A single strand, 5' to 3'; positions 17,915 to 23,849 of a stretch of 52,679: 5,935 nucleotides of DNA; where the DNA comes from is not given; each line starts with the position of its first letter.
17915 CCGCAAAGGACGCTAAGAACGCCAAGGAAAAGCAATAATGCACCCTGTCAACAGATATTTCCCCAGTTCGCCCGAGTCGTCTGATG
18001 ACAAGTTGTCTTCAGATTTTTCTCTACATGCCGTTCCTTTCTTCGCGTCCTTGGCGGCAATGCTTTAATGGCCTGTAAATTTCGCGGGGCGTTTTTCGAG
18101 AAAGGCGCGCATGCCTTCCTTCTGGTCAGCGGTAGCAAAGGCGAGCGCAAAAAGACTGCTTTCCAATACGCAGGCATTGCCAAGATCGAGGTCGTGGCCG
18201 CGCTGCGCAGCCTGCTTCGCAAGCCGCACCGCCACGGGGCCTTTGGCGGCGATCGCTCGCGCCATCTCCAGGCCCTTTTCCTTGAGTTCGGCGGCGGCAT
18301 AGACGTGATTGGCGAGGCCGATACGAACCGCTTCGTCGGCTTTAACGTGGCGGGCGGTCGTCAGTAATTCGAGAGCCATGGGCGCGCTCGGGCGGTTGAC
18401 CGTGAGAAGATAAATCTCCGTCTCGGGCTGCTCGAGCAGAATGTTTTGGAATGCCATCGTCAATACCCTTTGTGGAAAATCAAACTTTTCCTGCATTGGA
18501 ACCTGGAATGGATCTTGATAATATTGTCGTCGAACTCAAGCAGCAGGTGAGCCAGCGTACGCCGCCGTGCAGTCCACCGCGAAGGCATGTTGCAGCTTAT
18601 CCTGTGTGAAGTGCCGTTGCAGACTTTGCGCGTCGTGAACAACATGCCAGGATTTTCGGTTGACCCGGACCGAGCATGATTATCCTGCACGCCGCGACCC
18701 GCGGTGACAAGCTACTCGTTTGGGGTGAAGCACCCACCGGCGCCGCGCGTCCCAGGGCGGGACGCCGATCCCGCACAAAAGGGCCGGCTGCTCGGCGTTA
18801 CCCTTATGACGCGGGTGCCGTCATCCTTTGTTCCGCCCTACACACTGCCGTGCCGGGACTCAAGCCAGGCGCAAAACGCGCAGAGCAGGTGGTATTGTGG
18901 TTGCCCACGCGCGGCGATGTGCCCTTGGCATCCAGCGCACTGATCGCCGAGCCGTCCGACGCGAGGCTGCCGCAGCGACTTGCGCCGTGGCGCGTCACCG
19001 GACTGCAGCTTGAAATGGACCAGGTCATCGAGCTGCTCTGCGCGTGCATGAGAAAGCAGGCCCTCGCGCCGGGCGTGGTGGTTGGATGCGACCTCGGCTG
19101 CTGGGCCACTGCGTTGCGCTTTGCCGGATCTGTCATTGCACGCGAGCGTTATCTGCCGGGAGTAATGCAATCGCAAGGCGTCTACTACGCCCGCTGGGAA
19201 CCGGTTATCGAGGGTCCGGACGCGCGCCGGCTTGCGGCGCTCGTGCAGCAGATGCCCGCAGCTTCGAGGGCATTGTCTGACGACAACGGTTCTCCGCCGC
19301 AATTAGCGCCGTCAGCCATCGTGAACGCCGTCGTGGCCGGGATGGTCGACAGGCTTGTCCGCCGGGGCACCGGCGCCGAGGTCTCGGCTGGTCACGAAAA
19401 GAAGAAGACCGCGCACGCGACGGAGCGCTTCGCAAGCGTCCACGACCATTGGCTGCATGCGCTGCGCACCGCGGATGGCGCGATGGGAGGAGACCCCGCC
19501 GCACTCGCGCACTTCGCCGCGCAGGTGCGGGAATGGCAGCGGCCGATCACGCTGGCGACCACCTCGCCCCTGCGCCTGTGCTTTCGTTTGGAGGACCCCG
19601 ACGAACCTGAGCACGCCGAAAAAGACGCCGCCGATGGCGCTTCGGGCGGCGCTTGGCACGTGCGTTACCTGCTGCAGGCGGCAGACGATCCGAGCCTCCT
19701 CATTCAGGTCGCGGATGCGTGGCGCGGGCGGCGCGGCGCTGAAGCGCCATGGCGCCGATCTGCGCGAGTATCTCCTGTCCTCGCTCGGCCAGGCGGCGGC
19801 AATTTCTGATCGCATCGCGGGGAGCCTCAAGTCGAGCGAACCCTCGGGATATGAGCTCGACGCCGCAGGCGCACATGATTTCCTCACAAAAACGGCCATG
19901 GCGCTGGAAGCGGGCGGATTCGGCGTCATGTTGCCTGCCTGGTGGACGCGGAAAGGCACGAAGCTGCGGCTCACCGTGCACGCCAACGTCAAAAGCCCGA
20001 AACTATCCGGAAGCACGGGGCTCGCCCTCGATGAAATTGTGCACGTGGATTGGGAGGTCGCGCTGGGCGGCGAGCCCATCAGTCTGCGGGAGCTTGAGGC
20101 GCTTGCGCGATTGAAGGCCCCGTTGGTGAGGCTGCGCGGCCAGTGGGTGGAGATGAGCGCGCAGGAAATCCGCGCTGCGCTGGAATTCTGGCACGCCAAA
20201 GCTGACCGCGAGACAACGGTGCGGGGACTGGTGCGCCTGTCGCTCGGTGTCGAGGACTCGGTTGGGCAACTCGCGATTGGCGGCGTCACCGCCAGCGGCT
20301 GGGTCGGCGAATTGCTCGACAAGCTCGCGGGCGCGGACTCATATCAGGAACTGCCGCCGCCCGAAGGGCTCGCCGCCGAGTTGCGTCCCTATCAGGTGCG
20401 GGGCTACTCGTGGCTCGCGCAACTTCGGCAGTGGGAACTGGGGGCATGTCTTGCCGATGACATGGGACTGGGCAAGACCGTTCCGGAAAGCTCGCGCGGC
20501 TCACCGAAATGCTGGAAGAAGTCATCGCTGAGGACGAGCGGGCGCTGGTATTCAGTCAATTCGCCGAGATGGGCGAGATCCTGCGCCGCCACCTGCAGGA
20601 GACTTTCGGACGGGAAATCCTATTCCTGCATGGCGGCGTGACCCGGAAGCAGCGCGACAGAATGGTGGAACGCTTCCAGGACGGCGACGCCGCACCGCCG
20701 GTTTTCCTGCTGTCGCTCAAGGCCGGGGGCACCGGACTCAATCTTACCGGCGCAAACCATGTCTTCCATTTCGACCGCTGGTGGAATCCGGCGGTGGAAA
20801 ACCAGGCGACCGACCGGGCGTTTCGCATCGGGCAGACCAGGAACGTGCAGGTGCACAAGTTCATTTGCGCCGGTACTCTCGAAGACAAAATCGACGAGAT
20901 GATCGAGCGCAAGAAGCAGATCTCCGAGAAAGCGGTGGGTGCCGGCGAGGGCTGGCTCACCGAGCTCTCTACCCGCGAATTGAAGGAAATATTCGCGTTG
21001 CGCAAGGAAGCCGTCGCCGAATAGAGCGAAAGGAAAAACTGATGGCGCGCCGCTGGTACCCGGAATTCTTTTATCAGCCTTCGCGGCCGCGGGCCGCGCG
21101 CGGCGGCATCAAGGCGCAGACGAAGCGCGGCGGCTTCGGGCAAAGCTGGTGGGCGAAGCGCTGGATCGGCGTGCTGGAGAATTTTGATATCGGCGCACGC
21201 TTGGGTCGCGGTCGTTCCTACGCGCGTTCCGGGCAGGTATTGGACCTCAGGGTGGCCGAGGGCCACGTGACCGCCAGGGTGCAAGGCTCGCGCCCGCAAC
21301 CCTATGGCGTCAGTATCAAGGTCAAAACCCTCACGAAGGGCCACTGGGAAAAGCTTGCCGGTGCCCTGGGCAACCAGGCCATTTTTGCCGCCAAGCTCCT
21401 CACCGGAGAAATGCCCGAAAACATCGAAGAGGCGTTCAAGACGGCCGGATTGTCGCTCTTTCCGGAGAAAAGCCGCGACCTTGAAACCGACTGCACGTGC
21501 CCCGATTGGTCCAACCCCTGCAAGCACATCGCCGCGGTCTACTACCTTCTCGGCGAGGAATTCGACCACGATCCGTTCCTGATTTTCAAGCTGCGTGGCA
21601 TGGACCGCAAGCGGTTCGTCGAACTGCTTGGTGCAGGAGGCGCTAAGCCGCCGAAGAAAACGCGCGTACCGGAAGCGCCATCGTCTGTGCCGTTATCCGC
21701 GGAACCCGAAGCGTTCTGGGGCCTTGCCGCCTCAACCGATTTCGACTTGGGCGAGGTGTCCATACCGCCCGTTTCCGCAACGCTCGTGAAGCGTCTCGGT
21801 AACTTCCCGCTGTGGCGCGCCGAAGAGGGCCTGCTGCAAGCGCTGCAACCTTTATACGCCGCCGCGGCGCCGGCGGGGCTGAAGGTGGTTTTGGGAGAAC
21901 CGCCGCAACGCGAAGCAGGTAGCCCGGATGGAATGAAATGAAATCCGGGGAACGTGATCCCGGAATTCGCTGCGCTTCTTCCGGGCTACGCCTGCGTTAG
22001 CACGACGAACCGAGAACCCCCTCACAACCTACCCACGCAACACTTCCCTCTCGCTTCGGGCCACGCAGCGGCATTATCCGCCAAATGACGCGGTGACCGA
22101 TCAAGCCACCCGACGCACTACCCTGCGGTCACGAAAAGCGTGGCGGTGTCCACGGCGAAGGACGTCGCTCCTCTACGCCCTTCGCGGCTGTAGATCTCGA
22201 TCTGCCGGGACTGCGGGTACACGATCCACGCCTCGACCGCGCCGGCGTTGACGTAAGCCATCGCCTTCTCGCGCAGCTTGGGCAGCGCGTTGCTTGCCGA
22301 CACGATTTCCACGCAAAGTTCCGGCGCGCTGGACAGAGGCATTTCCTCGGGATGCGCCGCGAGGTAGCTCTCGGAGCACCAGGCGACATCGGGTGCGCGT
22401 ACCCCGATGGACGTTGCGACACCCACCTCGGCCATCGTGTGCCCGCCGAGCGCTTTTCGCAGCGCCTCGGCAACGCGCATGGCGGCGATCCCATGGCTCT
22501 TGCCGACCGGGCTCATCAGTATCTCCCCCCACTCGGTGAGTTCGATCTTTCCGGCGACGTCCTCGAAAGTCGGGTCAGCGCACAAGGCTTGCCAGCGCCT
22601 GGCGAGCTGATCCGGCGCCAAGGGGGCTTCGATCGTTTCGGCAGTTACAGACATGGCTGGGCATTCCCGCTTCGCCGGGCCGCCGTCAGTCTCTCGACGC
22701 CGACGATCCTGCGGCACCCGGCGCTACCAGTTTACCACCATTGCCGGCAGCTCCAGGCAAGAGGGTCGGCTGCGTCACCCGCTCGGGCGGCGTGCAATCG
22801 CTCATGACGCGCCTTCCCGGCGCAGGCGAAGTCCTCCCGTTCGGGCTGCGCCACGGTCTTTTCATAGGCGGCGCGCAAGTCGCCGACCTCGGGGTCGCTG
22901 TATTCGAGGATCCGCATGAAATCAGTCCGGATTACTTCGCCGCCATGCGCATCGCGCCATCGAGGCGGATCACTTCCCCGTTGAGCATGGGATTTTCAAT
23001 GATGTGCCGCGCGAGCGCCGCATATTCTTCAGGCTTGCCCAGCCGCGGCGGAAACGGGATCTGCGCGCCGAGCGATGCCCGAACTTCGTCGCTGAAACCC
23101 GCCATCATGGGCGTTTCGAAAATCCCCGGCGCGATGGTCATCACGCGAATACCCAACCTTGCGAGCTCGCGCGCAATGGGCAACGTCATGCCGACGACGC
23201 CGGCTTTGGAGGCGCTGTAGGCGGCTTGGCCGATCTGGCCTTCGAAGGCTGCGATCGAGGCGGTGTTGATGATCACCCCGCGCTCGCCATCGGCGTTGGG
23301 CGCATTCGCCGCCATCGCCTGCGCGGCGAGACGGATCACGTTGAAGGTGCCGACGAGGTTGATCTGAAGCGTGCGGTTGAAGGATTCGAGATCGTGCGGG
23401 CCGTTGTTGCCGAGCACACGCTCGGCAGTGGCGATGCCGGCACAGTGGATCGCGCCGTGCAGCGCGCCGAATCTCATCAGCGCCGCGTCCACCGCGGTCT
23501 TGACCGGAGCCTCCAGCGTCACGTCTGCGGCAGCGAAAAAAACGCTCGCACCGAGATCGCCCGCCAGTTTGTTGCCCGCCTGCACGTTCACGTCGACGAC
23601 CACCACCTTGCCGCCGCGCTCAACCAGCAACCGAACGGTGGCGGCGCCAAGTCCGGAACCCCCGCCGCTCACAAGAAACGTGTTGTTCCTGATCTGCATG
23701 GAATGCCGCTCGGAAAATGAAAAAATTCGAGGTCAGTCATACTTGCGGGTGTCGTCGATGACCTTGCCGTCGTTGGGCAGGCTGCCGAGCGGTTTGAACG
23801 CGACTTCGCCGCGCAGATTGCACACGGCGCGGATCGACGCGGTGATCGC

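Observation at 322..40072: Locus-specific tandem heptad/octad arrays arranged as complementary arms fill at least ten intergenic gaps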

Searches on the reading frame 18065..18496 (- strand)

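Call 10: search_protein_families(library=pfam, proteins=[window:18065-18496:-])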
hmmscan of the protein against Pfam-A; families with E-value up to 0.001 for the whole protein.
window:18065-18496:- (143 aa): 2 families
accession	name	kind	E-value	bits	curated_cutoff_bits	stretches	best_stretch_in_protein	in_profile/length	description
PF00378.25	ECH_1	-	2.2e-17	63.7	27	1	40-142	148-250/251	Enoyl-CoA hydratase/isomerase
PF16113.10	ECH_2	-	0.00021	21.4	27.2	0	76-135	251-311/335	Enoyl-CoA hydratase/isomerase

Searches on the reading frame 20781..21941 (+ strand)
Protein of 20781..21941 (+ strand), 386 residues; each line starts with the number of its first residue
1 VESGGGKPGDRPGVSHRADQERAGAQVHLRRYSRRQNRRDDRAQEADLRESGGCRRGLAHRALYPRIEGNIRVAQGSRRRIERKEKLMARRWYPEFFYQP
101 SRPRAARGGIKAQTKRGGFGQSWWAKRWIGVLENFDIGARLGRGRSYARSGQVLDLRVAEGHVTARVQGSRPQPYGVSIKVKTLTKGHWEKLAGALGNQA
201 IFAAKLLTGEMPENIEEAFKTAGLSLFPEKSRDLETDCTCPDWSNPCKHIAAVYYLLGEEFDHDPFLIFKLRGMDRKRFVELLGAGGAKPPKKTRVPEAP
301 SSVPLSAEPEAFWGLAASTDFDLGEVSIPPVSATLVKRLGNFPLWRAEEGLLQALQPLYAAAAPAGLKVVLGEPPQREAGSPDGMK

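Call 53: search_protein_families(library=pfam, proteins=[window:20781-21941:+])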
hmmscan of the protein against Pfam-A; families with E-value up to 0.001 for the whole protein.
window:20781-21941:+ (386 aa): 1 family
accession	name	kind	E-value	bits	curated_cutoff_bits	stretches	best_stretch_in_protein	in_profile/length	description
PF04434.22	SWIM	-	1.7e-06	27.8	19.6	1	232-257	9-37/38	SWIM zinc finger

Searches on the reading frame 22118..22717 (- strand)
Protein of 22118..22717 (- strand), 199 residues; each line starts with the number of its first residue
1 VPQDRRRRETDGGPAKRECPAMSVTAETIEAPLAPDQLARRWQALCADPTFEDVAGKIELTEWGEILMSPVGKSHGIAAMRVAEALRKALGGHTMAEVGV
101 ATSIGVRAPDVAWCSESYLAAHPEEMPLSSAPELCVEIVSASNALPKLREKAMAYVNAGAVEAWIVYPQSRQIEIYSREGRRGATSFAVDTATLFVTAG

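Call 53: search_protein_families(library=pfam, proteins=[window:22118-22717:-])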
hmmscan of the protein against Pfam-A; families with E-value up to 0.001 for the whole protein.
window:22118-22717:- (199 aa): 1 family
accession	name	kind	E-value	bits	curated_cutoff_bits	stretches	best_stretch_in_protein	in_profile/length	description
PF05685.18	Uma2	-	9.3e-20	71.2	27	1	57-181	14-144/172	Putative restriction endonuclease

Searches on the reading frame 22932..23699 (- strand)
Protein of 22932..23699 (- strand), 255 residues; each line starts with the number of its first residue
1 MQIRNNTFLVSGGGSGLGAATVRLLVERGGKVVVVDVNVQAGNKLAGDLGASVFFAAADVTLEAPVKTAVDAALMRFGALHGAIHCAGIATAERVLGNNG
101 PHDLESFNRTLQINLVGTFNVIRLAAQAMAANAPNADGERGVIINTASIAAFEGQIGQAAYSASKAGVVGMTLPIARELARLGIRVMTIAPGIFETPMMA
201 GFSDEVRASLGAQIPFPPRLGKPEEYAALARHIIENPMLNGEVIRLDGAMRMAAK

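Call 53: search_protein_families(library=pfam, proteins=[window:22932-23699:-])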
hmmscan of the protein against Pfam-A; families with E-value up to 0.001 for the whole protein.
window:22932-23699:- (255 aa): 3 families
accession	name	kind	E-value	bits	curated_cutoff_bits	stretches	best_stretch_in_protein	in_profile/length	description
PF00106.31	adh_short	-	2.5e-44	151.6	26.6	1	7-203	2-191/195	short chain dehydrogenase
PF13561.12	adh_short_C2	-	1.3e-40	139.9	27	1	15-248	6-233/236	Enoyl-(Acyl carrier protein) reductase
PF08659.16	KR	-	4.4e-12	46.7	22.6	1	7-192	2-176/180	KR domain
